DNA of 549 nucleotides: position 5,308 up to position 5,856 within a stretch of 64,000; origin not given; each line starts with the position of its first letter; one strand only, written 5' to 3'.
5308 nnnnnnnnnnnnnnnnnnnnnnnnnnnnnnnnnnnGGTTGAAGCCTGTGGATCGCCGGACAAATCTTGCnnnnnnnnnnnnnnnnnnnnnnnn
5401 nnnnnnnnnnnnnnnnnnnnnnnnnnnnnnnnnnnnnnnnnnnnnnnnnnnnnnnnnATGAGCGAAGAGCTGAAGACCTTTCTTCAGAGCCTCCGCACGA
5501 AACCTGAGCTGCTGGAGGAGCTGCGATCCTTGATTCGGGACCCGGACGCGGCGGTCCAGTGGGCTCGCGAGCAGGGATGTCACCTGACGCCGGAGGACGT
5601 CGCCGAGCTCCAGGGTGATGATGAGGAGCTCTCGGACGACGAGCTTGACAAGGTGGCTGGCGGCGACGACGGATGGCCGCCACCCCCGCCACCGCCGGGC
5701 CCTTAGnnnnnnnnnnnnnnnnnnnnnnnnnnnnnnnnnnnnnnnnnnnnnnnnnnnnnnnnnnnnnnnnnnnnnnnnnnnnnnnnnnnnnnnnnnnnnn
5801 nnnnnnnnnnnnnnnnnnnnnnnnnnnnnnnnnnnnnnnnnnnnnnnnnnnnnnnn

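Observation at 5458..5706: Nif11-leader precursor with a tiny Trp plus hepta-proline core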

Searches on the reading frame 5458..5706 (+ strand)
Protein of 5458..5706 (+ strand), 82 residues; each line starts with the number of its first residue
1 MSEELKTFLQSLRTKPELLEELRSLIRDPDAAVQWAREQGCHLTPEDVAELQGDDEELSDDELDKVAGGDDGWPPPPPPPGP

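Call 3: search_protein_families(library=pfam, proteins=[window:5458-5706:+], max_evalue=0.01)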
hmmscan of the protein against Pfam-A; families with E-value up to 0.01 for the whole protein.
window:5458-5706:+ (82 aa): 1 family
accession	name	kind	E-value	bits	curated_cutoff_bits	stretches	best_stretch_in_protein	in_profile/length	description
PF07862.16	Nif11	-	1e-06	29.4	23.8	1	3-47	4-47/48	Nif11 domain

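Call 4: search_protein_families(library=ncbifam, proteins=[window:5458-5706:+], max_evalue=0.01)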
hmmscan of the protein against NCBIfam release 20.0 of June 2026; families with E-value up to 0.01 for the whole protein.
window:5458-5706:+ (82 aa): 2 families
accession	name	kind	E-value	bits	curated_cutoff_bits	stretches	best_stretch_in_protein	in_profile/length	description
TIGR03798.1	leader_Nif11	subfamily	9.8e-14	51.4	32.3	1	3-69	4-68/68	Nif11-like leader peptide family RiPP precursor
NF038399.1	NH_RiPP_Os17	domain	3.1e-05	24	40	1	23-59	18-52/63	Os1348 family NHLP clan protein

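Call 6: find_homologous_proteins(query=window:5458-5706:+, max_evalue=0.01)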
Query window:5458-5706:+ (82 aa): 32 proteins with E <= 0.01 among 37 candidates.
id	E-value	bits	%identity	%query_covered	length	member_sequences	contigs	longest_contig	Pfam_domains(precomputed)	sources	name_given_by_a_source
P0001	2.9e-47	176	100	100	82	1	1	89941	PF07862.17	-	-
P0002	5.2e-39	150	82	89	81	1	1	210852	PF07862.17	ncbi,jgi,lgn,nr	ncbi:MAG TPA: Nif11-like leader peptide family RiPP precursor [Thermoanaerobaculia bacterium]|jgi:pr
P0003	1.2e-37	146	87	96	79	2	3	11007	PF07862.17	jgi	jgi:predicted ribosomally synthesized peptide with nif11-like leader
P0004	2.2e-36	142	81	91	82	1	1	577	PF07862.17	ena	-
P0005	1.0e-35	139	77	94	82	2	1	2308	-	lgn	-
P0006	1.2e-35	139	78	89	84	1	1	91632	-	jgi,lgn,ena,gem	-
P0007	1.9e-34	135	76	90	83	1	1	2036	PF07862.17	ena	-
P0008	5.2e-34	134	77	89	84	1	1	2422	-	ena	-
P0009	7.5e-34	133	74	94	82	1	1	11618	PF07862.17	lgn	-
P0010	1.1e-33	133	77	99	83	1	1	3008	PF07862.17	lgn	-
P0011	3.4e-33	131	73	89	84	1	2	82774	-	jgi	jgi:predicted ribosomally synthesized peptide with nif11-like leader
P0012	4.1e-33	131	75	93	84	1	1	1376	PF07862.17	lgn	-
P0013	1.0e-32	130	76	96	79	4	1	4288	PF07862.17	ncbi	-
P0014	4.4e-32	128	71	89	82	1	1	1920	PF07862.17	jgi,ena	jgi:predicted ribosomally synthesized peptide with nif11-like leader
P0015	2.3e-31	125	73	90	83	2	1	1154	PF07862.17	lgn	-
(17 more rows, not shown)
